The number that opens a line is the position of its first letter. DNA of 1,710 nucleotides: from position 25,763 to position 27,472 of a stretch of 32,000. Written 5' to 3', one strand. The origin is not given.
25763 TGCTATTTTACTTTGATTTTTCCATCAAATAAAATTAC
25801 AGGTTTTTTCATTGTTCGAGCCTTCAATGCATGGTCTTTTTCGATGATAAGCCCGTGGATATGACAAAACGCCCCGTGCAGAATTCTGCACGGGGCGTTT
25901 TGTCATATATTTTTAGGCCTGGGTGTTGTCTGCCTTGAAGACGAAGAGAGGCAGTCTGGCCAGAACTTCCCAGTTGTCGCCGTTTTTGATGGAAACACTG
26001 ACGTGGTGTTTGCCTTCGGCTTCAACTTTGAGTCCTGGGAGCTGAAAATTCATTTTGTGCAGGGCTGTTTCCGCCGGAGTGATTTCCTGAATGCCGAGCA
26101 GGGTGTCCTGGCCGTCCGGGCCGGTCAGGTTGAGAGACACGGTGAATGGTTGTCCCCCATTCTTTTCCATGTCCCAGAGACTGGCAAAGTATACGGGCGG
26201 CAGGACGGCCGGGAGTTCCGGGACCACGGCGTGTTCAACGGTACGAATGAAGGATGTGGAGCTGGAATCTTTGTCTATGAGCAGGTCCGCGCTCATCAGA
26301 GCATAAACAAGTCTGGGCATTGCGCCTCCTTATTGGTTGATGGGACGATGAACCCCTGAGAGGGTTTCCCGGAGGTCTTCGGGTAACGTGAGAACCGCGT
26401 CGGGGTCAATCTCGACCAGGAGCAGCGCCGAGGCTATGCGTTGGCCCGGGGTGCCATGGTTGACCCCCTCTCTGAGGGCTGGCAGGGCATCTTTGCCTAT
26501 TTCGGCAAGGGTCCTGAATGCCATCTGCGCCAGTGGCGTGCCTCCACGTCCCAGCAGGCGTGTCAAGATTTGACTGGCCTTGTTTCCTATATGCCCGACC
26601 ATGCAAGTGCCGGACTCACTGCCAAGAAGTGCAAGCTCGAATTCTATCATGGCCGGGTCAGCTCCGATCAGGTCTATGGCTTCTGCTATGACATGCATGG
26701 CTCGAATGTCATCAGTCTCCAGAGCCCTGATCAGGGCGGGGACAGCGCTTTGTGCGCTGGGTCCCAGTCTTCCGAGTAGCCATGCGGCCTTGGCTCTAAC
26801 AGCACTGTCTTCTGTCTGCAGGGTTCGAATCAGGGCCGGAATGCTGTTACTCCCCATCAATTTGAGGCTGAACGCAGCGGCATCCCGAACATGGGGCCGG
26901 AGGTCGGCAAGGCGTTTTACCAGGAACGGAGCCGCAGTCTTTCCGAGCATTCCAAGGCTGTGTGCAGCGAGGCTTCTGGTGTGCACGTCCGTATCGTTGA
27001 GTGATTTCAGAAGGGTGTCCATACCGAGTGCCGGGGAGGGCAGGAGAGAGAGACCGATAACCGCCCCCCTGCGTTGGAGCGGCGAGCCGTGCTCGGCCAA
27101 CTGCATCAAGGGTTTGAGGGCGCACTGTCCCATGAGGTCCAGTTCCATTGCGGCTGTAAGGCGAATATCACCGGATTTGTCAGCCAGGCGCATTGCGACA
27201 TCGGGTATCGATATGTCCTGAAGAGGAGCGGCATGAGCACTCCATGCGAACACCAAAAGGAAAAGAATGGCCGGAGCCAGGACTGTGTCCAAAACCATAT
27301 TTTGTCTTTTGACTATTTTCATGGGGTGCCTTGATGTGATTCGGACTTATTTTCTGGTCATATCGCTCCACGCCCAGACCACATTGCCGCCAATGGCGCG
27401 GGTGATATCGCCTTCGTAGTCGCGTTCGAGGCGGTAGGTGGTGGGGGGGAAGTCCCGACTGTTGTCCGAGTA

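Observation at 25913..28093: Self-cleaving CI/LexA-type repressor heading an operon with two uncharacterised cargo genes, a secreted HEAT-repeat protein and a 135-aa unknown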

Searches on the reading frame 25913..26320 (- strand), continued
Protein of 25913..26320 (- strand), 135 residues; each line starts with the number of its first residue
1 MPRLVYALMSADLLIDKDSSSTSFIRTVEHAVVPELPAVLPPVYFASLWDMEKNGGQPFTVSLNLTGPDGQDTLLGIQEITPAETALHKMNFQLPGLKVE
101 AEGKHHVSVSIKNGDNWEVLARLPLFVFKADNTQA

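Call 47: find_encoding_contigs(protein=P0397, flank=6000, max_places=1)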
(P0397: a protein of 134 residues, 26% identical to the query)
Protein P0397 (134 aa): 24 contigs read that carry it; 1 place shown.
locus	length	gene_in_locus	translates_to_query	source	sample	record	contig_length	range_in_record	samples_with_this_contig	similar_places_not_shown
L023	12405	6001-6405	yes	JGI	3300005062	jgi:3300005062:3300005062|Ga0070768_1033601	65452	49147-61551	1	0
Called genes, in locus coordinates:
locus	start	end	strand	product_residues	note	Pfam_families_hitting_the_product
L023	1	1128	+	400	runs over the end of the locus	PF13638:PIN_4, PF02562:PhoH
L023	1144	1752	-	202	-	-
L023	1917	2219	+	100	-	PF13620:CarboxypepD_reg, PF13715:CarbopepD_reg_2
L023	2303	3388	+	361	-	PF00072:Response_reg, PF01339:CheB_methylest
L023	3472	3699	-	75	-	-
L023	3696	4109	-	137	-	PF18925:DUF5675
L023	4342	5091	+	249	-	PF00717:Peptidase_S24 (weak)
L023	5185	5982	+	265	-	PF01791:DeoC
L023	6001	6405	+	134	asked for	PF22091:DUF6941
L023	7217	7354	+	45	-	-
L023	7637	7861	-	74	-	-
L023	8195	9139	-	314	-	PF12146:Hydrolase_4, PF00561:Abhydrolase_1, PF12697:Abhydrolase_6, PF00326:Peptidase_S9 (weak)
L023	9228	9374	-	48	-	-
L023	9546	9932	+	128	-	-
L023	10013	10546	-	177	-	PF01789:PsbP (faint), PF08786:DcrB (weak)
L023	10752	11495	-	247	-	PF02146:SIR2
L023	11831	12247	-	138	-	-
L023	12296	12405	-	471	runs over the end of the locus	PF11871:DUF3391, PF13487:HD_5, PF01966:HD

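Call 48: find_encoding_contigs(protein=P0396, flank=6000, max_places=1)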
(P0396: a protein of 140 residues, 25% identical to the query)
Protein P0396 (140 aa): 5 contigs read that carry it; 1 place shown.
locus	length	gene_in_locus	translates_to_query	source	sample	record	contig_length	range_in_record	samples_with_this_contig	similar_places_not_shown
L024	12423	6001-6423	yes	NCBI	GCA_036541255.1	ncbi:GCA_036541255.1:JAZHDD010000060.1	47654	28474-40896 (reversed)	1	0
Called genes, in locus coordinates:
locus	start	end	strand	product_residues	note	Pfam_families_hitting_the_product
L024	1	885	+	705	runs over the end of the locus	-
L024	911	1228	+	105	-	-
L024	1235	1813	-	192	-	-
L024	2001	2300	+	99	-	PF13620:CarboxypepD_reg, PF13715:CarbopepD_reg_2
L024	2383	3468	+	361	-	PF00072:Response_reg, PF01339:CheB_methylest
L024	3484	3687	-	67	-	-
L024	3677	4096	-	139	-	PF18925:DUF5675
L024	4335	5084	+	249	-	PF00717:Peptidase_S24 (weak)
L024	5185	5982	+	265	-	PF01791:DeoC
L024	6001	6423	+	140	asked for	PF22091:DUF6941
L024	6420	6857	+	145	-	PF00717:Peptidase_S24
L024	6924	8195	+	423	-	PF00817:IMS, PF11799:IMS_C, PF13438:DUF4113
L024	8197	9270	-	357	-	PF02661:Fic (weak)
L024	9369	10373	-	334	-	-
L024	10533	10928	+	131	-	PF00072:Response_reg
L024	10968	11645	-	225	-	PF00571:CBS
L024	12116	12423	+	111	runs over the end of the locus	-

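Call 70: search_protein_families(library=pfam, proteins=[L008:6951-7511:-], max_evalue=0.1)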
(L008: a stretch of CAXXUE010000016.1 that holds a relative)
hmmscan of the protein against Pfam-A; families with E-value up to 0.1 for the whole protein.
L008:6951-7511:- (186 aa): 6 families
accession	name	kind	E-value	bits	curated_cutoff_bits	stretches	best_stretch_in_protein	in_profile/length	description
PF00583.31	Acetyltransf_1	-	1.1e-12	48.6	20.7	1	70-148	34-116/116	Acetyltransferase (GNAT) family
PF13508.13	Acetyltransf_7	-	5.8e-10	39.8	27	1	72-149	6-83/84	Acetyltransferase (GNAT) domain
PF13527.13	Acetyltransf_9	-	3.9e-06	27.3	25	1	70-149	42-125/127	Acetyltransferase (GNAT) domain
PF08445.16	FR47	-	0.006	17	22.1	1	100-138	24-62/86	FR47-like protein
PF13673.13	Acetyltransf_10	-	0.014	15.8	23.6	1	70-127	32-81/128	Acetyltransferase (GNAT) domain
PF13480.13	Acetyltransf_6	-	0.022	15.4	22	1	47-143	45-141/143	Acetyltransferase (GNAT) domain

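Call 75: list_cluster_members(proteins=[P0247, P0248, P0250, P0257, P0262, P0270, P0300, P0310, P0330, P0350])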
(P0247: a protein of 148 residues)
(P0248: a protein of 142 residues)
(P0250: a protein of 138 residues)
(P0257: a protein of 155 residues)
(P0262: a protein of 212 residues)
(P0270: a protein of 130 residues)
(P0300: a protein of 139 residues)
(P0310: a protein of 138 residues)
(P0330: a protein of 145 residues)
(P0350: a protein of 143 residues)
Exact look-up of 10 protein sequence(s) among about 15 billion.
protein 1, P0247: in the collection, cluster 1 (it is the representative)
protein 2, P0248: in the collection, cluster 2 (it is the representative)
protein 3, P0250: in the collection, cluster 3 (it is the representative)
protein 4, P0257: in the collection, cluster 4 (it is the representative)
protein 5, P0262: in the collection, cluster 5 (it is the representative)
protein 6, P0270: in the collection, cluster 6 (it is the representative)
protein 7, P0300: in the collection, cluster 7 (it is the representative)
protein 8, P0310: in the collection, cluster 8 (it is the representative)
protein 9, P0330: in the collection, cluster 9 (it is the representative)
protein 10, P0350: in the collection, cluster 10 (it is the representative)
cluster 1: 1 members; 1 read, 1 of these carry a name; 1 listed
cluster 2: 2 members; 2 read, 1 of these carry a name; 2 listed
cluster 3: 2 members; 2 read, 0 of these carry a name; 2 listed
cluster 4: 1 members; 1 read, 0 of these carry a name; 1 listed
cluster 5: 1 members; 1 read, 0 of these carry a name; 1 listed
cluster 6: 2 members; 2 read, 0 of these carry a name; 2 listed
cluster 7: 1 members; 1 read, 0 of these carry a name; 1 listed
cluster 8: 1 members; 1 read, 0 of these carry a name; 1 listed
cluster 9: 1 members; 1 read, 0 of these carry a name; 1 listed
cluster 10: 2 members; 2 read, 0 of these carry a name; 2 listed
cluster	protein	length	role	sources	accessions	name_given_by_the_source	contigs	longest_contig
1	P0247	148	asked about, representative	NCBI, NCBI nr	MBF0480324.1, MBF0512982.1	MAG: hypothetical protein HQK81_02840 [Desulfovibrionaceae bacterium] | hypothetical protein [Desulfovibrionaceae bacterium]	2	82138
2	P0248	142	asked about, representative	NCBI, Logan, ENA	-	-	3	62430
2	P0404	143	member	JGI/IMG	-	hypothetical protein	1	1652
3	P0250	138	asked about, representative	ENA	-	-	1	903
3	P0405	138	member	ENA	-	-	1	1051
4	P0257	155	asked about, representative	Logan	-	-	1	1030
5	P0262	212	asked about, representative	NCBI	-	-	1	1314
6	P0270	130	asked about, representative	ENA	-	-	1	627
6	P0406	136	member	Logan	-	-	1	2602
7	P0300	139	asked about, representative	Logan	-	-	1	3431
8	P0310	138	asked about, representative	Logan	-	-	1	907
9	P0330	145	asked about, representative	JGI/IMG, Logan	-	-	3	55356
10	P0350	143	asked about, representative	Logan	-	-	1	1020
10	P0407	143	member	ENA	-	-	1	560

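Call 76: find_encoding_contigs(protein=P0248, flank=6000, max_places=1)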
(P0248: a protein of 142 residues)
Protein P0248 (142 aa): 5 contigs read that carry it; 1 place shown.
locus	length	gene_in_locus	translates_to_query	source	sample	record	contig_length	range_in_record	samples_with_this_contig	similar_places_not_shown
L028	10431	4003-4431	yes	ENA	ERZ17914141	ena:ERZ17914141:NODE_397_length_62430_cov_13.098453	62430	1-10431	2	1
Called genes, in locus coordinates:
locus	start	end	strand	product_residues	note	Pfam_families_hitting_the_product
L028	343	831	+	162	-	-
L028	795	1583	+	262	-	-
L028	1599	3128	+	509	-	PF02074:Peptidase_M32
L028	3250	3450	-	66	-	-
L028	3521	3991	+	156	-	PF05534:HicB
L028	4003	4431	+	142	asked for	PF22091:DUF6941 (weak)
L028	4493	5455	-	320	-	PF00892:EamA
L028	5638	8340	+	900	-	PF02743:dCache_1, PF00672:HAMP, PF00989:PAS, PF08448:PAS_4, PF13426:PAS_9, PF00512:HisKA, PF02518:HATPase_c, PF00072:Response_reg, +2 more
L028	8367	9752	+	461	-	PF00890:FAD_binding_2 (faint), PF01134:GIDA (faint), PF01266:DAO (weak), PF03486:HI0933_like (weak), PF07992:Pyr_redox_2 (faint), PF13454:NAD_binding_9 (faint), PF13738:Pyr_redox_3 (faint), PF21688:FAD-depend_C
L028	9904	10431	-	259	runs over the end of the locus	PF10670:DUF4198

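Call 77: search_protein_families(library=pfam, proteins=[L028:3521-3991:+, L028:3250-3450:-, L022:5737-5997:+, L022:6406-7110:+, L022:2812-5472:+, L028:4003-4431:+, L022:6001-6387:+], max_evalue=0.1)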
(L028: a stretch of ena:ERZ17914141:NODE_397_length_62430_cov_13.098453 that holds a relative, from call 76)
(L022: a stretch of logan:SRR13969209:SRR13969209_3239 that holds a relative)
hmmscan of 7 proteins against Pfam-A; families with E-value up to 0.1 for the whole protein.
L028:3521-3991:+ (156 aa): 2 families
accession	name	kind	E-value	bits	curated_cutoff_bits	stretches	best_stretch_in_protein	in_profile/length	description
PF05534.18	HicB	-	4.4e-14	52.6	21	1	57-106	1-50/51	HicB family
PF00621.25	RhoGEF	-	0.053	14.1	27.6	0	44-115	75-146/180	RhoGEF domain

L028:3250-3450:- (66 aa): 0 families

L022:5737-5997:+ (86 aa): 2 families
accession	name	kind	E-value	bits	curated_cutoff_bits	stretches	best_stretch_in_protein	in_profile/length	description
PF05534.18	HicB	-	3.7e-12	46.4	21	1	2-36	12-46/51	HicB family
PF03869.20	Arc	-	0.03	14.6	20.4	1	9-42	6-39/50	Arc-like DNA binding domain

L022:6406-7110:+ (234 aa): 1 family
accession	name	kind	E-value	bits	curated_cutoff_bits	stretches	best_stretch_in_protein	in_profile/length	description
PF07277.16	SapC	-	9.8e-55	185.9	28.9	1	9-227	2-219/220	SapC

L022:2812-5472:+ (886 aa): 0 families

L028:4003-4431:+ (142 aa): 1 family
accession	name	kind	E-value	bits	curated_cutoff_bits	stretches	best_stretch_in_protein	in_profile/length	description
PF22091.2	DUF6941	-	1.3e-06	29.2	27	1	6-115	2-115/125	Family of unknown function (DUF6941)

L022:6001-6387:+ (128 aa): 1 family
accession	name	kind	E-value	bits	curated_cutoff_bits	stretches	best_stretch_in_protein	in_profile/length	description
PF22091.2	DUF6941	-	7.2e-07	30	27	1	7-111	3-115/125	Family of unknown function (DUF6941)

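Call 92: find_related_loci(query=A1, collection=viral_contigs, flank=8000)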
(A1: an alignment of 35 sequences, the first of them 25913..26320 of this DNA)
Query A1 (135 aa) in viral_contigs; peptide patterns used: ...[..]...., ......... (x = any residue, [..] = any of these).
5 stretches matched a pattern, but none encodes a relative of the query by tblastn (E <= 1e-3).

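Call 99: fold_search(model_id=the predicted structure, library=viral)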
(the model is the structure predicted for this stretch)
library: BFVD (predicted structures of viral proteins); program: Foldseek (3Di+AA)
matches with E <= 10: 1548; with E <= 0.001: 17
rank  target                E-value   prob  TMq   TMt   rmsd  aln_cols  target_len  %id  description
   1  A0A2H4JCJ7            4.1e-09  1.00  0.70  0.69   3.8       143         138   14  Uncharacterized protein [uncultured Caudovirales phage]
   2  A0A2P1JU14            6.6e-09  1.00  0.80  0.80   3.0       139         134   13  Uncharacterized protein [Anoxybacillus phage A403]
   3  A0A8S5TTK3            1.5e-06  1.00  0.75  0.63   3.4       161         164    9  Uncharacterized protein [Siphoviridae sp. ct5jB2]
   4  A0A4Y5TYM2            4.8e-06  1.00  0.72  0.37   3.6       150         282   15  (no name in the UniProt tables at hand)
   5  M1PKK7                7.3e-06  1.00  0.70  0.67   4.5       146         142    8  (no name in the UniProt tables at hand)
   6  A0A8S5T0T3            6.9e-05  1.00  0.71  0.59   4.0       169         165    8  Uncharacterized protein [Siphoviridae sp. ctKFk2]
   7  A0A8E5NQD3            1.3e-04  1.00  0.47  0.10  11.4       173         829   12  (no name in the UniProt tables at hand)
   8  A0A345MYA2            2.3e-04  1.00  0.51  0.19   4.9       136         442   13  (no name in the UniProt tables at hand)
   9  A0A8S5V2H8            3.5e-04  1.00  0.40  0.30  16.3       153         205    6  Uncharacterized protein [CrAss-like virus sp. ctelJ1]
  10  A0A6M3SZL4            4.1e-04  1.00  0.38  0.10   6.8       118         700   15  Minor tail protein [Microbacterium phage Truong]
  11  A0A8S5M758            4.5e-04  1.00  0.35  0.36   5.8       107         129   10  WztC-like protein [Siphoviridae sp. ctrgt10]
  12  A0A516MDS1            5.6e-04  1.00  0.45  0.41   5.2       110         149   13  (no name in the UniProt tables at hand)
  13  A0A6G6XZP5            7.3e-04  1.00  0.44  0.43   8.3       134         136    7  (no name in the UniProt tables at hand)
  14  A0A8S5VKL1            7.7e-04  1.00  0.37  0.42   6.4       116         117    9  (no name in the UniProt tables at hand)
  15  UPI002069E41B         8.2e-04  1.00  0.41  0.48   6.8       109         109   10  (no name look-up for this kind of identifier)
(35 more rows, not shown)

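Call 101: search_dna_similar(query=P0270, collection=phages, mode=protein, max_evalue=1)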
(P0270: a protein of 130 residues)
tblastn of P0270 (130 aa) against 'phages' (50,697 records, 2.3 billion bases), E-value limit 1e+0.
No match.

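Call 113: search_solved_structures(query=A1, max_evalue=1)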
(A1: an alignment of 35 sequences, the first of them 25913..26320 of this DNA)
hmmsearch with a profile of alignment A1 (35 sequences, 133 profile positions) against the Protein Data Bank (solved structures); distinct sequences matched with E-value up to 1: 0.

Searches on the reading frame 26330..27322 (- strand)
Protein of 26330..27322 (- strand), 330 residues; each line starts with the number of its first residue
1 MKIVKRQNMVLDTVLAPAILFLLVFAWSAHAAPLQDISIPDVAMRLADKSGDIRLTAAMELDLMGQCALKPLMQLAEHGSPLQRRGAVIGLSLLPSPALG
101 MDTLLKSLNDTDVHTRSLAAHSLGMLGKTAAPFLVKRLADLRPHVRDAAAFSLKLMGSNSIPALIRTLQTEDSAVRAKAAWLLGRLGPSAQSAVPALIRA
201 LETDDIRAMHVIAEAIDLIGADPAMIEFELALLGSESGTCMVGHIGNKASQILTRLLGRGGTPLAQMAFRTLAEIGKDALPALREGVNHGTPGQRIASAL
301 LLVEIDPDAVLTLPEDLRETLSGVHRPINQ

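Call 3: search_protein_families(library=pfam, proteins=[window:26330-27322:-], max_evalue=0.1)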
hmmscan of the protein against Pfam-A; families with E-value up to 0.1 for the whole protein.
window:26330-27322:- (330 aa): 6 families
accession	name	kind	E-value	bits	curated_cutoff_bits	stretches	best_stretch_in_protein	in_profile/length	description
PF13646.12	HEAT_2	-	2.5e-31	108.3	27.7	4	132-205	2-75/88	HEAT repeats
PF02985.28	HEAT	-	1.8e-16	59.1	23.5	2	161-188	2-29/31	HEAT repeat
PF13513.12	HEAT_EZ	-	1.4e-13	51.4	27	1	161-186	30-55/55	HEAT-like repeat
PF03130.22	HEAT_PBS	-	1.5e-09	37.8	20.9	1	175-202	1-26/27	PBS lyase HEAT-like repeat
PF00514.29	Arm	-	9.6e-07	29.1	20.6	1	158-186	11-39/41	Armadillo/beta-catenin-like repeat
PF12717.13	Cnd1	-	0.019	15.5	26.4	0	117-153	9-45/162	non-SMC mitotic condensation complex subunit 1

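Call 5: search_protein_families(library=phrogs, proteins=[window:26330-27322:-], max_evalue=0.01)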
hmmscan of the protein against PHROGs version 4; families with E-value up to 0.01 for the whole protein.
window:26330-27322:- (330 aa): 0 families

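Call 6: search_protein_families(library=ncbifam, proteins=[window:26330-27322:-], max_evalue=0.01)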
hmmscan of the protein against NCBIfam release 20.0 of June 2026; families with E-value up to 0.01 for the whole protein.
window:26330-27322:- (330 aa): 7 families
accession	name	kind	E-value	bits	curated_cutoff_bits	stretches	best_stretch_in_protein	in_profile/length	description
NF058502.1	phyc_lyase_CpcE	equivalog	1.8e-09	37.5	330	1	165-208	8-51/260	C-phycocyanin alpha-cysteine-84 phycocyanobilin lyase subunit CpcE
NF045662.1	DVU0298_fam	equivalog_domain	1.7e-06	27.8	75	0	161-203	147-186/213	DVU0298 family protein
TIGR02270.1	TIGR02270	subfamily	4.8e-06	25.9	206.8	1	102-221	181-297/410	TIGR02270 family protein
NF010374.0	PRK13800.1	equivalog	3.5e-05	22.2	1196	1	42-180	748-892/898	fumarate reductase/succinate dehydrogenase flavoprotein subunit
NF045915.1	PhycobilmeDegNblB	equivalog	0.0003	20.4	300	0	100-179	131-211/214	phycobilisome degradation protein NblB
NF058505.1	phyc_lyase_CpeY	equivalog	0.00033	19.4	600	1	149-232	37-123/419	C-phycoerythrin alpha-cysteine-82 phycoerythrobilin lyase CpeY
NF058515.1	phyc_lyase_CpcF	equivalog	0.00067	19.3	220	0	128-204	29-103/200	C-phycocyanin alpha-cysteine-84 phycocyanobilin lyase subunit CpcF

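Call 7: search_protein_families(library=padloc, proteins=[window:26330-27322:-], max_evalue=0.01)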
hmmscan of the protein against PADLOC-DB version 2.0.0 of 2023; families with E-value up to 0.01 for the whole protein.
window:26330-27322:- (330 aa): 1 family
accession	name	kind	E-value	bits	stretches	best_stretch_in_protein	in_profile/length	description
PDLC02919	HEAT-ARM_XIII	-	3.4e-08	29.4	1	40-198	819-950/1972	-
